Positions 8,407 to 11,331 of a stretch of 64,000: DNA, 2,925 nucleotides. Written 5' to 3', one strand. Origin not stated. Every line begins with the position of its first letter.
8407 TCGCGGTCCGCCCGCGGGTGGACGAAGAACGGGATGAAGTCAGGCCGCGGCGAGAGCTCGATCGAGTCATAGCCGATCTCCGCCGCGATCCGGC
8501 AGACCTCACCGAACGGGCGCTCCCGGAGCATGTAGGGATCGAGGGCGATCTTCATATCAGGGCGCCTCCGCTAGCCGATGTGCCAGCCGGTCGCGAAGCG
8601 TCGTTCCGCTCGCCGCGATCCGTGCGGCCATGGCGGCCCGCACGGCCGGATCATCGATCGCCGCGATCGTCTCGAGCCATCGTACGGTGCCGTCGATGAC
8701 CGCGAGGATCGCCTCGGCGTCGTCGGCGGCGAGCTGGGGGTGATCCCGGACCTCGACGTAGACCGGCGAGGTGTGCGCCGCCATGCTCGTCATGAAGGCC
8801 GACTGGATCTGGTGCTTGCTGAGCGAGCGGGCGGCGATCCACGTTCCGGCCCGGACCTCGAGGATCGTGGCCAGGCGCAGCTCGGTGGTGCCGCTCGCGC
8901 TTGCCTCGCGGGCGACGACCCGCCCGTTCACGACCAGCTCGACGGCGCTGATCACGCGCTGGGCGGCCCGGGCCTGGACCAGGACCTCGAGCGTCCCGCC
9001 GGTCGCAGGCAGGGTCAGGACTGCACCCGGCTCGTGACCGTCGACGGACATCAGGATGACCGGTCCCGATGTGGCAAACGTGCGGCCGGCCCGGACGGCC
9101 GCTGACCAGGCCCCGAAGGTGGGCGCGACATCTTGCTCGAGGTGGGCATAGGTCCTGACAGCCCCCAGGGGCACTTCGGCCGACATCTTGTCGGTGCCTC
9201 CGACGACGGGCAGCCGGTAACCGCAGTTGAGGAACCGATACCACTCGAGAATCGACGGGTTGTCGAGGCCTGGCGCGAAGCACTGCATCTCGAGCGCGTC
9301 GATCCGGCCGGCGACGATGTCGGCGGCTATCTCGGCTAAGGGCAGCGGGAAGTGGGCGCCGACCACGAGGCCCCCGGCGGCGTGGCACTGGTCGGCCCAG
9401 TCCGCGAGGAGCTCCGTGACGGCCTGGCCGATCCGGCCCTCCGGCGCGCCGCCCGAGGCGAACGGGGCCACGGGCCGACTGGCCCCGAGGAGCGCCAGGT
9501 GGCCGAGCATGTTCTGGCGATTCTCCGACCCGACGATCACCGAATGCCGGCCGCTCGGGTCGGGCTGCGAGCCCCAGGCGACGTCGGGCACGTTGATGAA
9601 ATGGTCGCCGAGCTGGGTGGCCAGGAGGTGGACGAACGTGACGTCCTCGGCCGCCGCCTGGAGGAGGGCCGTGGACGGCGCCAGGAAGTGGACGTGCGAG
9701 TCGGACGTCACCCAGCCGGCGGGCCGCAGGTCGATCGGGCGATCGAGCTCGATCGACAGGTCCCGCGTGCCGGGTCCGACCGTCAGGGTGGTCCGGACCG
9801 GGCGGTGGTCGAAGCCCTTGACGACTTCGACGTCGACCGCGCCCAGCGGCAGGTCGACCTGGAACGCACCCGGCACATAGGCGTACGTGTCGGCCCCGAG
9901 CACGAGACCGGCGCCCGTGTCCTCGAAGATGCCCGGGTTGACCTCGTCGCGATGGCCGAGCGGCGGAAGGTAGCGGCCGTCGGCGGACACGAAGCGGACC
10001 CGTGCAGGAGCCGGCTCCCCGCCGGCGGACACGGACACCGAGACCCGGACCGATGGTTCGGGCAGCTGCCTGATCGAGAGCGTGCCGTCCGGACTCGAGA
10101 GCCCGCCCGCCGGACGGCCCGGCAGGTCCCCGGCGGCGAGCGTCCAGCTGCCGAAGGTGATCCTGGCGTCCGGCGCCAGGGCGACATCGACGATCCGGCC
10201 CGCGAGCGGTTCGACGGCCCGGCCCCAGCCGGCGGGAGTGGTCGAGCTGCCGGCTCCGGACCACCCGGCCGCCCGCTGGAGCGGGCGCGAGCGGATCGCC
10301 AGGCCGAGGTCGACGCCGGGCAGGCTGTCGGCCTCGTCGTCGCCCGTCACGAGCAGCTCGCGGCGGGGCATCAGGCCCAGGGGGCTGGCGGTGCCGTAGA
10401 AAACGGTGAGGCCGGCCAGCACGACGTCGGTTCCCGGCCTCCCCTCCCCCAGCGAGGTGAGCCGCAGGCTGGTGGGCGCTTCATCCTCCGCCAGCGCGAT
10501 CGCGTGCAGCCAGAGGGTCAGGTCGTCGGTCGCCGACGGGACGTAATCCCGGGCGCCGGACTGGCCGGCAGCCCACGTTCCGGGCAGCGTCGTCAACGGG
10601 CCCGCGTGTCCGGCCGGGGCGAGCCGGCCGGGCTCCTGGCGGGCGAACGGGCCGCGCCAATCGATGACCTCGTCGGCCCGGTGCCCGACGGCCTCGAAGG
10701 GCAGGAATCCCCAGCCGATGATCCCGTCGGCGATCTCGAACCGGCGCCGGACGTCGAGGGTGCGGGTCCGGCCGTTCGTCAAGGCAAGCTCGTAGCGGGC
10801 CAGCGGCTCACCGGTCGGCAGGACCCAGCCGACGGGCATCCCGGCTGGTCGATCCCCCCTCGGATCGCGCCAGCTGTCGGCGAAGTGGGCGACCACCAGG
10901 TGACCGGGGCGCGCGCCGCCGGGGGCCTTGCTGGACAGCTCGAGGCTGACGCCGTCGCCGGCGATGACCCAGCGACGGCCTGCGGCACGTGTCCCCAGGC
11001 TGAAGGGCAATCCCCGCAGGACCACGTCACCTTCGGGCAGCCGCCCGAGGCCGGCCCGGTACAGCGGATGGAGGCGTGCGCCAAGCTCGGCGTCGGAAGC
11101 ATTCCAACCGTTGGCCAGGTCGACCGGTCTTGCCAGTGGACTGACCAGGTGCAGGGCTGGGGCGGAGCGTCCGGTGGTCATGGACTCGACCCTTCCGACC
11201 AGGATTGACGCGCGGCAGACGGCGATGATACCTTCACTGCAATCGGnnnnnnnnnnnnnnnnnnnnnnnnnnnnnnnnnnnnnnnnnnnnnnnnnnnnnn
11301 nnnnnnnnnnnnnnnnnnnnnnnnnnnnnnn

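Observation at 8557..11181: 874-aa PHP/CehA-McbA-like protein with an unassignable ~480-aa N-terminal half, head-to-head with iolD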

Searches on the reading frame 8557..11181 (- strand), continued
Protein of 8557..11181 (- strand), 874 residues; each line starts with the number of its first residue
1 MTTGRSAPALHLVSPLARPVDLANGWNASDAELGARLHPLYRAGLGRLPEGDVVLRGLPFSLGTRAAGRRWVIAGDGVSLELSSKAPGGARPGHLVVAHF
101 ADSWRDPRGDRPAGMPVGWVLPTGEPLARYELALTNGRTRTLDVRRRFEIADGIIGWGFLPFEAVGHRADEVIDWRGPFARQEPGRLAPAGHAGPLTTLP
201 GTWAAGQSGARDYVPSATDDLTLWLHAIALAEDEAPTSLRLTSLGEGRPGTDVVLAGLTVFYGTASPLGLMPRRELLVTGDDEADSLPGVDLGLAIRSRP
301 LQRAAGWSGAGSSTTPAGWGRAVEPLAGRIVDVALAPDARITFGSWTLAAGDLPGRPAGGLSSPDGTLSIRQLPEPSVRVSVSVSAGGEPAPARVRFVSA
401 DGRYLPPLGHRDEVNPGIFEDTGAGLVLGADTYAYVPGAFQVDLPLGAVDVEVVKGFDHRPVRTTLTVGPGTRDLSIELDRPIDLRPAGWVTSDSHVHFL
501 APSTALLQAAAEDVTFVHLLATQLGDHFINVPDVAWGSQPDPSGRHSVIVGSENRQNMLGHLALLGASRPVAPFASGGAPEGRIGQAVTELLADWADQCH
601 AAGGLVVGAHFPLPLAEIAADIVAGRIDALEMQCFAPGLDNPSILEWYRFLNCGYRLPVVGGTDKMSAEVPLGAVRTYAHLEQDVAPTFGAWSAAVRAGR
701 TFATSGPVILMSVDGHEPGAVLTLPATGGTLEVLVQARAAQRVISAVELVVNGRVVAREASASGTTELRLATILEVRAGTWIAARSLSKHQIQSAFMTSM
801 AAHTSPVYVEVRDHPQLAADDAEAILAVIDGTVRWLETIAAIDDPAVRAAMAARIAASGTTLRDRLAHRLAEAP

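Call 77: search_protein_families(library=ncbifam, proteins=[L075:11986-14622:+, L076:8813-11500:+, L081:1712-4021:+, L082:1769-4153:+, L052:9977-12571:+], max_evalue=0.001)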
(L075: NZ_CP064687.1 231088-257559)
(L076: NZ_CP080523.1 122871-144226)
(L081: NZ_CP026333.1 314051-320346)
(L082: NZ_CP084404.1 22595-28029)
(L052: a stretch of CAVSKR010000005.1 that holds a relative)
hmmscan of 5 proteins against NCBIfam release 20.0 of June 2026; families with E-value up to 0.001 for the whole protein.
L075:11986-14622:+ (878 aa): 1 family
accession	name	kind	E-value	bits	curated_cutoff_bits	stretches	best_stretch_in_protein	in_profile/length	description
NF038032.1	CehA_McbA_metalo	domain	8.2e-43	147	80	1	477-801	1-315/315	CehA/McbA family metallohydrolase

L076:8813-11500:+ (895 aa): 1 family
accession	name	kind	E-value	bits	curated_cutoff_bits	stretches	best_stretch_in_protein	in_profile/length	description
NF038032.1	CehA_McbA_metalo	domain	2.7e-40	138.7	80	1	495-819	1-314/315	CehA/McbA family metallohydrolase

L081:1712-4021:+ (769 aa): 1 family
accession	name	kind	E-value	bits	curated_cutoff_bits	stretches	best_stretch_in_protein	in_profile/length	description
NF038032.1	CehA_McbA_metalo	domain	3.6e-51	174.4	80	1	389-693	1-314/315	CehA/McbA family metallohydrolase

L082:1769-4153:+ (794 aa): 1 family
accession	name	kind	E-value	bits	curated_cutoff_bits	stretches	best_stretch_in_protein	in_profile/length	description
NF038032.1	CehA_McbA_metalo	domain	5.3e-56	190.3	80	1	344-733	1-314/315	CehA/McbA family metallohydrolase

L052:9977-12571:+ (864 aa): 1 family
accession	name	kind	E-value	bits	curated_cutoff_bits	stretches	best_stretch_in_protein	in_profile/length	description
NF038032.1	CehA_McbA_metalo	domain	3.3e-42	145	80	1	482-802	1-315/315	CehA/McbA family metallohydrolase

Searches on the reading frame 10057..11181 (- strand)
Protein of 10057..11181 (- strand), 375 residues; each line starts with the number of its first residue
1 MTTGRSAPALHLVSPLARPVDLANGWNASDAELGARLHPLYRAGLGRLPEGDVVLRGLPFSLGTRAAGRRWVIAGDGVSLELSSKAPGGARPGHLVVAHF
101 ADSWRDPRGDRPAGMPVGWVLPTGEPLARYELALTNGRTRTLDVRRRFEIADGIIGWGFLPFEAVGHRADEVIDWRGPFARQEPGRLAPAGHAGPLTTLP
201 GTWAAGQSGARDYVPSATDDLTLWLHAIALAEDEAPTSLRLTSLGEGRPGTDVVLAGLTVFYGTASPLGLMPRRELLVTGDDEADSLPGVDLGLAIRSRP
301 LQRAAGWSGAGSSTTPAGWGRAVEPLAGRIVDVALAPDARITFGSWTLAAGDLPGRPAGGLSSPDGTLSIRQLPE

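Call 62: predict_structure(alignment_id=A5)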
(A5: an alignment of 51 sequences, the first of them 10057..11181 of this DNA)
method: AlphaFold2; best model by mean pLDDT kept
length: 375 residues; sequences in the alignment: 51
mean_pLDDT: 86.0   pTM: 0.88
mean pLDDT of the five models: 86.0, 85.1, 84.7, 84.1, 83.8
residues with pLDDT >= 90: 238; 70-90: 73; 50-70: 45; < 50: 19
segments of 3 or more residues with pLDDT < 50: 1-8, 189-193
pLDDT, mean of each block of 10 residues (from residue 1): 40 93 97 94 93 96 98 96 84 98 91 81 96 97 98 88 93 83 57 48 74 68 97 97 95 98 96 94 80 93 61 57 78 96 94 85 95 91
secondary structure, 60 per line:
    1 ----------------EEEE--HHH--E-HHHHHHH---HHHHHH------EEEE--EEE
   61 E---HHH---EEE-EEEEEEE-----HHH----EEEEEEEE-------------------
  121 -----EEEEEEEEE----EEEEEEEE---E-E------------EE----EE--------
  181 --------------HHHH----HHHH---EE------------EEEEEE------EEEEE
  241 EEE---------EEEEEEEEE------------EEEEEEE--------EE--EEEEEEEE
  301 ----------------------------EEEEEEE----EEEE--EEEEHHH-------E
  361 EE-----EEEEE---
elements in order: E17-20 H30-36 H40-45 E52-55 E58-61 E71-73 E75-81 E94-101 E126-134 E139-146 H195-198 H203-206 E224-229 E236-243 E253-261 E274-280 E293-300 E329-335 E340-343 E346-349 E360-362 E368-372
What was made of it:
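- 10066..11181 (-): aa 1-372: family-specific beta-rich N-terminal module (jelly-roll/CBM-like), with a highly conserved insert at aa 153-219. The AF2 model of aa 1-375 has pLDDT 86 and pTM 0.88 (call 62).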

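Call 65: fold_search(model_id=the predicted structure, library=pdb)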
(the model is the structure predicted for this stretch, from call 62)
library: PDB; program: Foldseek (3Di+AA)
matches with E <= 10: 519; with E <= 0.001: 1
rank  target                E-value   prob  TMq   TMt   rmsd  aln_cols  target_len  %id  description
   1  8gs1_C                2.8e-04  1.00  0.35  0.60   6.8       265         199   13  Crystal structure of AziU2-U3 complex from Streptomyces sahachiroi NRRL2485 (released 2023-09-06)
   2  1w99                  1.3e-02  0.98  0.22  0.16   8.0       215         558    8  Mosquito-larvicidal toxin Cry4Ba from Bacillus thuringiensis ssp. Israelensis (released 2005-04-11)
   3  4moa                  4.0e-02  0.90  0.22  0.14   9.2       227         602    9  Crystal structure of CRY4BA-R203Q TOXIN (released 2014-12-10)
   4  2vng_B                4.2e-02  0.66  0.21  0.36  10.8       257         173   10  Family 51 carbohydrate binding module from a family 98 glycoside hydrolase produced by Clostridium perfringens in comp (released 2008-02-19)
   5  1pov_1                7.2e-02  0.11  0.13  0.18  20.1       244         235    6  ROLE AND MECHANISM OF THE MATURATION CLEAVAGE OF VP0 IN POLIOVIRUS ASSEMBLY: STRUCTURE OF THE EMPTY CAPSID ASSEMBLY IN (released 1995-12-07)
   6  2vnr                  9.5e-02  0.63  0.18  0.33  11.8       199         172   10  Family 51 carbohydrate binding module from a family 98 glycoside hydrolase produced by Clostridium perfringens. (released 2008-02-19)
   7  6cv2_A                9.5e-02  0.08  0.10  0.13  19.4       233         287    9  CryoEM structure of human enterovirus D68 full virion (released 2019-07-24)
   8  2vng_A                1.0e-01  0.63  0.17  0.32  10.4       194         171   11  Family 51 carbohydrate binding module from a family 98 glycoside hydrolase produced by Clostridium perfringens in comp (released 2008-02-19)
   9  3ogg                  1.1e-01  0.10  0.18  0.17  21.2       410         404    8  Crystal structure of the receptor binding domain of botulinum neurotoxin D (released 2010-09-01)
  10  9h93_A                1.3e-01  0.12  0.14  0.21  20.4       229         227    9  Poliovirus type 2 (strain MEF-1) stabilised virus-like particle (PV2 SC6b) from a yeast expression system. (released 2025-04-02)
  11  1vbd_1                1.5e-01  0.09  0.13  0.16  19.9       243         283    6  POLIOVIRUS (TYPE 1, MAHONEY STRAIN) COMPLEXED WITH R78206 (released 1996-07-11)
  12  1al2_1                1.7e-01  0.08  0.12  0.15  20.0       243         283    6  P1/MAHONEY POLIOVIRUS, SINGLE SITE MUTANT V1160I (released 1997-11-19)
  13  5c4w_A                1.7e-01  0.08  0.11  0.14  18.7       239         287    8  Crystal structure of coxsackievirus A16 (released 2015-08-26)
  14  7yms_A                1.9e-01  0.04  0.08  0.10  18.8       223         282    9  Cryo-EM structure of Coxsackievirus A16 in complex with a neutralizing antibody 9B5 (released 2022-08-24)
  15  2plv_1                2.1e-01  0.08  0.12  0.15  20.3       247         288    7  STRUCTURAL FACTORS THAT CONTROL CONFORMATIONAL TRANSITIONS AND SEROTYPE SPECIFICITY IN TYPE 3 POLIOVIRUS (released 1989-10-17)
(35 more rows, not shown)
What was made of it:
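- The N-terminal fold resembles CBM-type jelly rolls (call 65). The N-terminal fold gives weak hits to CBM51, CBM15 and agarase beta-sandwiches (call 65).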

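Call 67: search_protein_families(library=pfam, alignment_id=A5, max_evalue=0.1)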
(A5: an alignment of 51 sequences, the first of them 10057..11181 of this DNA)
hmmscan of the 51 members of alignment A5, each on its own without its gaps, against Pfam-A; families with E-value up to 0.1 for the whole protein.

A. member 1, window:10057-11181:- (375 aa): 0 families

B. families by the number of members that match (of 51 scanned): 4 families
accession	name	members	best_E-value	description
PF23442.1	DUF7125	1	0.0035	Family of unknown function (DUF7125)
PF08922.17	DUF1905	1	0.042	Domain of unknown function (DUF1905)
PF13620.12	CarboxypepD_reg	1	0.044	Carboxypeptidase regulatory-like domain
PF01957.25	NfeD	1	0.094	NfeD-like C-terminal, partner-binding domain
